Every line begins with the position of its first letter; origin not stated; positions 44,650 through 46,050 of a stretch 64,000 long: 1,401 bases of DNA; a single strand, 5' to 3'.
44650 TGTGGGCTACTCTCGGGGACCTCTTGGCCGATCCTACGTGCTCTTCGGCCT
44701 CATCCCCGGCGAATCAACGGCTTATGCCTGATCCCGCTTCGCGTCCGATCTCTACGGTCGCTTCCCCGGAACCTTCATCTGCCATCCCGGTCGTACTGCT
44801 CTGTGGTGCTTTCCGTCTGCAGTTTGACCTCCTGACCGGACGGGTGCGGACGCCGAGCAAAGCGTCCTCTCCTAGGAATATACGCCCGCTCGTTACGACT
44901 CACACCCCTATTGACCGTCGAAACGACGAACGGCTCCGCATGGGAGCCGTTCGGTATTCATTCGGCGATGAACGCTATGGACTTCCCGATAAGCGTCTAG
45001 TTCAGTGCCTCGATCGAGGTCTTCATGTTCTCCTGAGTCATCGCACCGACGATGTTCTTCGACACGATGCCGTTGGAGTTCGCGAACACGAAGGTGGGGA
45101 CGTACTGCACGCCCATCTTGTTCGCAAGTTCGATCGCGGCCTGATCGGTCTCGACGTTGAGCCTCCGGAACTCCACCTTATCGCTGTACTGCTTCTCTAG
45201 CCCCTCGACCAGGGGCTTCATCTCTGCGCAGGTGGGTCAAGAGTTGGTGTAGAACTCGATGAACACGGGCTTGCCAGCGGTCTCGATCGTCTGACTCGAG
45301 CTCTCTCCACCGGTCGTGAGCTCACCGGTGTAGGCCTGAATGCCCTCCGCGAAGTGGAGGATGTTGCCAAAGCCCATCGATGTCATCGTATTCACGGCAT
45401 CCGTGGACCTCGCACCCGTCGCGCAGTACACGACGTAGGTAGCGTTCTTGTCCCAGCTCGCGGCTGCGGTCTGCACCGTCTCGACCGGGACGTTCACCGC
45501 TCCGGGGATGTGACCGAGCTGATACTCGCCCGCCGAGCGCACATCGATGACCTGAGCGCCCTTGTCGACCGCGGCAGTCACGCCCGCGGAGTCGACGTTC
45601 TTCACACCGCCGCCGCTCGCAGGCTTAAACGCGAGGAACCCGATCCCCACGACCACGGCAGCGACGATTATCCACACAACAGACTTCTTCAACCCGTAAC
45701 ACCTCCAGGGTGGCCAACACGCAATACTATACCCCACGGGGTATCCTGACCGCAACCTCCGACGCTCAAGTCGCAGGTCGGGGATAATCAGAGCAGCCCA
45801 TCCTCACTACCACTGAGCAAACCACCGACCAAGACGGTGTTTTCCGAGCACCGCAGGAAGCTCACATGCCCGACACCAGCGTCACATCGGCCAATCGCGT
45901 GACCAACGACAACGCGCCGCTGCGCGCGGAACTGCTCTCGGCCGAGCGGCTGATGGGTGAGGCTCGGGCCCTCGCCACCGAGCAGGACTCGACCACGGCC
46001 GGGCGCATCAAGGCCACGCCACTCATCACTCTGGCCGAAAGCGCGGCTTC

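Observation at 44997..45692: In-frame TGA at the first Cys of a thioredoxin CxxC motif: probable UxxC selenoprotein fused to a rhodanese domain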

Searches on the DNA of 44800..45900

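Call 50: search_rna_families(source=window, start=44800, end=45900, threshold=evalue, max_evalue=10)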
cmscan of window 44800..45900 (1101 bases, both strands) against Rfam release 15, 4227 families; matches with E-value up to 10: 2.
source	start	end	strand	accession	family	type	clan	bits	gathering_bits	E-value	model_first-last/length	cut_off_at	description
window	44911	44973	-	RF03669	mir-2767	Gene; miRNA;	-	19.4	69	1.2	1-80/80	no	mir-2767 microRNA precursor family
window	45300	45362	-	RF01549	TB8Cs2H1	Gene; snRNA; snoRNA; HACA-box;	-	15.1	40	6.4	1-65/65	no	Trypanosomatid snoRNA TB8Cs2H1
